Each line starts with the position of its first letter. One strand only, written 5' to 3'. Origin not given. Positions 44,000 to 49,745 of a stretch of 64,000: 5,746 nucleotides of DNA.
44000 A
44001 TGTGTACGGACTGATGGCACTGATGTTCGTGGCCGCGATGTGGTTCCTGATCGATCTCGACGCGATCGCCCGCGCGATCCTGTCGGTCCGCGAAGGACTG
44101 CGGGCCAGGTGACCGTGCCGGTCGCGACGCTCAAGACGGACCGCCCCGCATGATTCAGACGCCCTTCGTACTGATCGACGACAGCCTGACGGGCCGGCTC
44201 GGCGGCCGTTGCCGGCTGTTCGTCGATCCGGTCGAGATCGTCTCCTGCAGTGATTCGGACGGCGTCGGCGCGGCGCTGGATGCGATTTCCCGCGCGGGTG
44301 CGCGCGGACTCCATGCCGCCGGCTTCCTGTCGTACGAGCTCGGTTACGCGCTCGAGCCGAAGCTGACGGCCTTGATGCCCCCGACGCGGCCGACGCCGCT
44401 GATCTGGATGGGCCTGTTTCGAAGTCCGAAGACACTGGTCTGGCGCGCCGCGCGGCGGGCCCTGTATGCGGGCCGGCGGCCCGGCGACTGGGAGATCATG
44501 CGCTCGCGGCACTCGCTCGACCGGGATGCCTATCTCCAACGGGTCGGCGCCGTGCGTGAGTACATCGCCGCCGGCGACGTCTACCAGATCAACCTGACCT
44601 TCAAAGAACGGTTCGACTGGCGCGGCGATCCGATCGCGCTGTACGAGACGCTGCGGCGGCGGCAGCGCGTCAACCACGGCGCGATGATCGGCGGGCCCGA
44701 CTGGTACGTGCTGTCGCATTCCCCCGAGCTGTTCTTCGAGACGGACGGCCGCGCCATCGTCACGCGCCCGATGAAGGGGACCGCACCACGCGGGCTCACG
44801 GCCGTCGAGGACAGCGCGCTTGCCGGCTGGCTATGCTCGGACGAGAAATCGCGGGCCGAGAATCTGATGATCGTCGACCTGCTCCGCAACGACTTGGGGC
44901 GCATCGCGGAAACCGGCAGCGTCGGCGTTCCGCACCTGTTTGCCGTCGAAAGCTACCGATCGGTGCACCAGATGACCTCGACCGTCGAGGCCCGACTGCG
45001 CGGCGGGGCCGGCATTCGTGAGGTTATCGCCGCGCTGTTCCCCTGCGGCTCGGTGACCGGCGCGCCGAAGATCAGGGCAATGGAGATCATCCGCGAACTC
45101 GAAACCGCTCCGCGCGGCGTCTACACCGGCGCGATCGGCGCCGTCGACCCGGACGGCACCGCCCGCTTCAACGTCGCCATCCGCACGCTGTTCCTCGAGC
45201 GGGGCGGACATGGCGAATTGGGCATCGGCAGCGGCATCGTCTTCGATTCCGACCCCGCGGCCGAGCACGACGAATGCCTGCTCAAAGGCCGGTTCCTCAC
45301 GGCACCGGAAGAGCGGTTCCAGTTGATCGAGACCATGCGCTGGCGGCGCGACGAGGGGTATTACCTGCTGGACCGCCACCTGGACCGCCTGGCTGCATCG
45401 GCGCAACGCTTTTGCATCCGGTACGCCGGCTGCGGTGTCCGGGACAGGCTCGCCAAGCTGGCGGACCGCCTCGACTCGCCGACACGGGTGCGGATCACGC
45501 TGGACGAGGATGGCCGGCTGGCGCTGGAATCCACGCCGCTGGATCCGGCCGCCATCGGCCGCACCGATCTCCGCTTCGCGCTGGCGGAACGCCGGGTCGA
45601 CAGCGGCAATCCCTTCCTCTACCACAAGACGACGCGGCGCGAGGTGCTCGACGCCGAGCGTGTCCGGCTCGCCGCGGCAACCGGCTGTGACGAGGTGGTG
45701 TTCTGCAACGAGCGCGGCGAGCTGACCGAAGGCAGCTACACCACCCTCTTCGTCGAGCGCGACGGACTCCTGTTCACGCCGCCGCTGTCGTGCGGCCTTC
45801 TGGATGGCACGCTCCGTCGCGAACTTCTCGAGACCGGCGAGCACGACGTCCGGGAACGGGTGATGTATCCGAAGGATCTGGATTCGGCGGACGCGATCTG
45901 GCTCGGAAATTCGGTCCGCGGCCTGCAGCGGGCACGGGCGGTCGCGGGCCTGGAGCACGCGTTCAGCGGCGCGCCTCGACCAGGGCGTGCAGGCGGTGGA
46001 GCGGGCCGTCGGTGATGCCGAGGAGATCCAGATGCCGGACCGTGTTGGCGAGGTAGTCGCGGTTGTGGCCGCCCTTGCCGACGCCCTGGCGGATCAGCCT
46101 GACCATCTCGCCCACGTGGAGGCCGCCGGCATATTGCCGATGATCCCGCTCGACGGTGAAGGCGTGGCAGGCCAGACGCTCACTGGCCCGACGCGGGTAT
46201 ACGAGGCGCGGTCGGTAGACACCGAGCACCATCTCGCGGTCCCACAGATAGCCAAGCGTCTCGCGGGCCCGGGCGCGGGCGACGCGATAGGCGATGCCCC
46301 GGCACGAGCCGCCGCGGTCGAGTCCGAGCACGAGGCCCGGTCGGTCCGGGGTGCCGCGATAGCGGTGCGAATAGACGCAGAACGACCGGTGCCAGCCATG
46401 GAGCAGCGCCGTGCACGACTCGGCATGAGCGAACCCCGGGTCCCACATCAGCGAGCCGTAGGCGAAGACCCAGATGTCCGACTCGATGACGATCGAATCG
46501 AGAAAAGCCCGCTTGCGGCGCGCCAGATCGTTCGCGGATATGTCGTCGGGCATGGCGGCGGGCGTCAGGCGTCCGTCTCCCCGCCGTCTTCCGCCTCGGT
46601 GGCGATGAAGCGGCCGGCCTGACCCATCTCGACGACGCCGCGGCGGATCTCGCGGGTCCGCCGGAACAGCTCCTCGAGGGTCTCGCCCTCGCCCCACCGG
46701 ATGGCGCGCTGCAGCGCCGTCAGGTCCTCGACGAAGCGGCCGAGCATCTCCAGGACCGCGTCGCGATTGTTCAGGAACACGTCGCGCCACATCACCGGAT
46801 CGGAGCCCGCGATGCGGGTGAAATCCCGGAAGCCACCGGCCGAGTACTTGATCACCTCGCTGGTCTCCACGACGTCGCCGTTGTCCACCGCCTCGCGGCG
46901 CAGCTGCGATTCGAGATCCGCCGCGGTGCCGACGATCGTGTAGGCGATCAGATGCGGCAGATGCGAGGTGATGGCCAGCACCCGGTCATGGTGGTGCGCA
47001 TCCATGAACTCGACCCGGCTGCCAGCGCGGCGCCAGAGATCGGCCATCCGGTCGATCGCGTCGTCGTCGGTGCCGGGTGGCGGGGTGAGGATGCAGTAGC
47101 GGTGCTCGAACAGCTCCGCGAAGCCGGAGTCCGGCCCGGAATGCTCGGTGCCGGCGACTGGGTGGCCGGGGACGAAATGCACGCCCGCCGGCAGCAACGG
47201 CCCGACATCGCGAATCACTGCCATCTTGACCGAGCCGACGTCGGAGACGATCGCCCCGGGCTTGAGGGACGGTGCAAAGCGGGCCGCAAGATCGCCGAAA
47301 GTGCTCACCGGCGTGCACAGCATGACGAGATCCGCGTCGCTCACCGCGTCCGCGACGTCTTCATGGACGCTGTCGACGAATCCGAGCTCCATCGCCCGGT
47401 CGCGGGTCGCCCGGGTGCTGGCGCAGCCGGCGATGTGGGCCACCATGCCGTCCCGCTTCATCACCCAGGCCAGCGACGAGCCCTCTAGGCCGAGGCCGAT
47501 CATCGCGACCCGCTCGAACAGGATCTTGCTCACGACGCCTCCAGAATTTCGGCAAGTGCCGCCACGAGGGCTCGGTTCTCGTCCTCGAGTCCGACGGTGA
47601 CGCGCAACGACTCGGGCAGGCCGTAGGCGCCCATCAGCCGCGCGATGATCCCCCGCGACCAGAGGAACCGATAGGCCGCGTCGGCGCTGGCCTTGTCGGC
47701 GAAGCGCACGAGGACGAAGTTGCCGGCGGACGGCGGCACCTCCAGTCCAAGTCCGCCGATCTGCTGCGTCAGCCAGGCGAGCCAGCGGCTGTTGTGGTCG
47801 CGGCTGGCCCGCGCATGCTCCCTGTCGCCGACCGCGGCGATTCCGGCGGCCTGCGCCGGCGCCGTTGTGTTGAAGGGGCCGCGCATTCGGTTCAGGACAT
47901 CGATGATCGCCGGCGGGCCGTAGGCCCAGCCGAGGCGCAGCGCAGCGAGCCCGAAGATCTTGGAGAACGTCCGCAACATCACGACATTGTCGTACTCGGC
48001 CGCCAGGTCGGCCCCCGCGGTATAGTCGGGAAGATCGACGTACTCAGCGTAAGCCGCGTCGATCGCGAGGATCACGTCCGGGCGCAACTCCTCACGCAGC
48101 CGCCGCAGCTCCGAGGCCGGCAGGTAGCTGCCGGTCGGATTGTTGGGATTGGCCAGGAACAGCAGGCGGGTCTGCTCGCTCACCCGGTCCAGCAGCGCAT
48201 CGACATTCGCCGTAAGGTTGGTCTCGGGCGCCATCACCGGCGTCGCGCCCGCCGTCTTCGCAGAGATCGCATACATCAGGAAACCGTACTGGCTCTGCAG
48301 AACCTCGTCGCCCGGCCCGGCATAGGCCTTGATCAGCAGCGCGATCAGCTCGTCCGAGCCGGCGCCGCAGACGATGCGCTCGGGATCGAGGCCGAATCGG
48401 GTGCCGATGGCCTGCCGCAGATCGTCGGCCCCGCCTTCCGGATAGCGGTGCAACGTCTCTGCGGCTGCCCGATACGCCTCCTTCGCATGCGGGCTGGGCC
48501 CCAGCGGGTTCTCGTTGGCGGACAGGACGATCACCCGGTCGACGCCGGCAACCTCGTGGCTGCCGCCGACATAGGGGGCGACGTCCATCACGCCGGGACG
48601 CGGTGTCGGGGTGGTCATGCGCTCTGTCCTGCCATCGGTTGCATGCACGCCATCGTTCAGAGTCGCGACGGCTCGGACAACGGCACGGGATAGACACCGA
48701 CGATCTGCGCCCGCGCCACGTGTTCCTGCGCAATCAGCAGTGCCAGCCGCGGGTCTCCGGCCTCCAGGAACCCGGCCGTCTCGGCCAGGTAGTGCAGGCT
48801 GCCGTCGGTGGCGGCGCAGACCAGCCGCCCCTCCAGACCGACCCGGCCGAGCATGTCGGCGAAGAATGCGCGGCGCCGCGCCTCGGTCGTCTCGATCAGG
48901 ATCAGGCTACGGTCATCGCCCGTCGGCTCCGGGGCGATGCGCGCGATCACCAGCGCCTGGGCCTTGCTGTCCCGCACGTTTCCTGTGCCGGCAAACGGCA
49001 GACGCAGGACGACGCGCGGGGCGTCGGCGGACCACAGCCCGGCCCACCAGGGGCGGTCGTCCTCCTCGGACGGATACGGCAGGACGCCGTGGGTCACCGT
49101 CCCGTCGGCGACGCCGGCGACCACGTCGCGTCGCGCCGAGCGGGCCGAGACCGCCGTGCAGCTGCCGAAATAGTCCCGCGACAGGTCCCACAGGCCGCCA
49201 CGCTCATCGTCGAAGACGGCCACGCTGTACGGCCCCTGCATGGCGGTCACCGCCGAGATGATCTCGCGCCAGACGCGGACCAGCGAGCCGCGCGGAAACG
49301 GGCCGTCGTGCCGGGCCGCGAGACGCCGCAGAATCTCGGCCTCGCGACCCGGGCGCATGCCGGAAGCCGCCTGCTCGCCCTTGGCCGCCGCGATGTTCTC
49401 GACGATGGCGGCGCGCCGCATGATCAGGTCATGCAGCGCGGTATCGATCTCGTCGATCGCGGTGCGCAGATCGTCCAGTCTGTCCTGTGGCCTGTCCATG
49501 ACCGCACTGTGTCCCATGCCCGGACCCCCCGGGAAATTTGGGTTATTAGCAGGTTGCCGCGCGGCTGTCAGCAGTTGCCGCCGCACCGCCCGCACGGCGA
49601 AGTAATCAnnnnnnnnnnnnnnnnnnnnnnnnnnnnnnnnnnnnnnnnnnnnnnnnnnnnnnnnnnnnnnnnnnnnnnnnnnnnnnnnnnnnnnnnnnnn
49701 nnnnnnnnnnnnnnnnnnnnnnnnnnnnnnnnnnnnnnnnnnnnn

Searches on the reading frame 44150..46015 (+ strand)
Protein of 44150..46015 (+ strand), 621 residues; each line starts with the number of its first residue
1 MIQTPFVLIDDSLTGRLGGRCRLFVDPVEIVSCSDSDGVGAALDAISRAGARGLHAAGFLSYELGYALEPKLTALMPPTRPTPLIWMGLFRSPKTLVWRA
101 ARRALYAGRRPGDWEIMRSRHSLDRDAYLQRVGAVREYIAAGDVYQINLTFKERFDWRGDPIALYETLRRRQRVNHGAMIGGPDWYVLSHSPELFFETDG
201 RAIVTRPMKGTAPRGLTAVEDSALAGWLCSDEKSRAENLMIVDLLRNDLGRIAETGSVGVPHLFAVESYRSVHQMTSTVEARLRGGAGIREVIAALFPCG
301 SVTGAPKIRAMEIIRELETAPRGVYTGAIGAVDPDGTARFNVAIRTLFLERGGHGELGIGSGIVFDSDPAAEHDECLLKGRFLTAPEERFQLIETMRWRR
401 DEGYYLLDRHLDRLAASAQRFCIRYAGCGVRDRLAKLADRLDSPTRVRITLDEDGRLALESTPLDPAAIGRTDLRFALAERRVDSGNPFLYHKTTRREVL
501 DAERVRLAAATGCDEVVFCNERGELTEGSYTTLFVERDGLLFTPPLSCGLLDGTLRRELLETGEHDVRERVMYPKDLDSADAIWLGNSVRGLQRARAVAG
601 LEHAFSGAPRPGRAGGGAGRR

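Call 52: search_protein_families(library=pfam, proteins=[window:44150-46015:+], max_evalue=0.00001)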
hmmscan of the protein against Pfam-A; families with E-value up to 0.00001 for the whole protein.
window:44150-46015:+ (621 aa): 2 families
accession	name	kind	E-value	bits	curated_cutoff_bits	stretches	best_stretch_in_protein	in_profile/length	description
PF00425.24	Chorismate_bind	-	5.2e-84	282.2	27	1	125-379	2-257/257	chorismate binding enzyme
PF01063.24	Aminotran_4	-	1.5e-39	136.6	28.5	1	391-597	1-222/223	Amino-transferase class IV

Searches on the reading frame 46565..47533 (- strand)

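Call 52: search_protein_families(library=pfam, proteins=[window:46565-47533:-], max_evalue=0.00001)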
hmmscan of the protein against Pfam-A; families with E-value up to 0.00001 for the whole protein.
window:46565-47533:- (322 aa): 4 families
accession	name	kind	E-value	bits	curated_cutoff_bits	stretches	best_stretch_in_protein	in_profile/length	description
PF02153.23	PDH_N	-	3.7e-38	130.9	26.5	1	22-175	2-153/154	Prephenate dehydrogenase, nucleotide-binding domain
PF20463.3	PDH_C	-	3.1e-26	92.1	22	1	179-291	2-101/102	Prephenate dehydrogenase, dimerization domain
PF03446.21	NAD_binding_2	-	2.1e-06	28.3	21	1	8-131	1-124/161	NAD binding domain of 6-phosphogluconate dehydrogenase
PF03807.23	F420_oxidored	-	5.4e-06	27.4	21.6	0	8-97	1-90/94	NADP oxidoreductase coenzyme F420-dependent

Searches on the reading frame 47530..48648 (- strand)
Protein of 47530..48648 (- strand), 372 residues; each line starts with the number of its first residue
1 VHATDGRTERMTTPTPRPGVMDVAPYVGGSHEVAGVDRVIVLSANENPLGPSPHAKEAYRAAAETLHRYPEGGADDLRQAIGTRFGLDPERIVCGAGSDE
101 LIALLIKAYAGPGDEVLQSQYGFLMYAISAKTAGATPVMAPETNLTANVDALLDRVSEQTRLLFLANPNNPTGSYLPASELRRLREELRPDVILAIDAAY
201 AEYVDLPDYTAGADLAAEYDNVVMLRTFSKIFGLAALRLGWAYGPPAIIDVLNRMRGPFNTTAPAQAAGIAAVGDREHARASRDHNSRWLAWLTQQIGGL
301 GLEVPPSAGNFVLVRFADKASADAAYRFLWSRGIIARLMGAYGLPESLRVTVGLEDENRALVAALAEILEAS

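Call 52: search_protein_families(library=pfam, proteins=[window:47530-48648:-], max_evalue=0.00001)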
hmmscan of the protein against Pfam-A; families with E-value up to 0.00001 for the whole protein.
window:47530-48648:- (372 aa): 1 family
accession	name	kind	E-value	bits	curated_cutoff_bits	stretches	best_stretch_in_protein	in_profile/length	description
PF00155.27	Aminotran_1_2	-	7.6e-58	196.9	19.7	1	39-363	3-359/361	Aminotransferase class I and II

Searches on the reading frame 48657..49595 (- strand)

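Call 52: search_protein_families(library=pfam, proteins=[window:48657-49595:-], max_evalue=0.00001)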
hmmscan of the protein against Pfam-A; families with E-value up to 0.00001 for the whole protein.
window:48657-49595:- (312 aa): 1 family
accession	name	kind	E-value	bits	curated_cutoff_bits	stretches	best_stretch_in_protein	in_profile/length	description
PF01817.26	CM_2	-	2.4e-18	66.6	27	1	43-120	1-79/80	Chorismate mutase type II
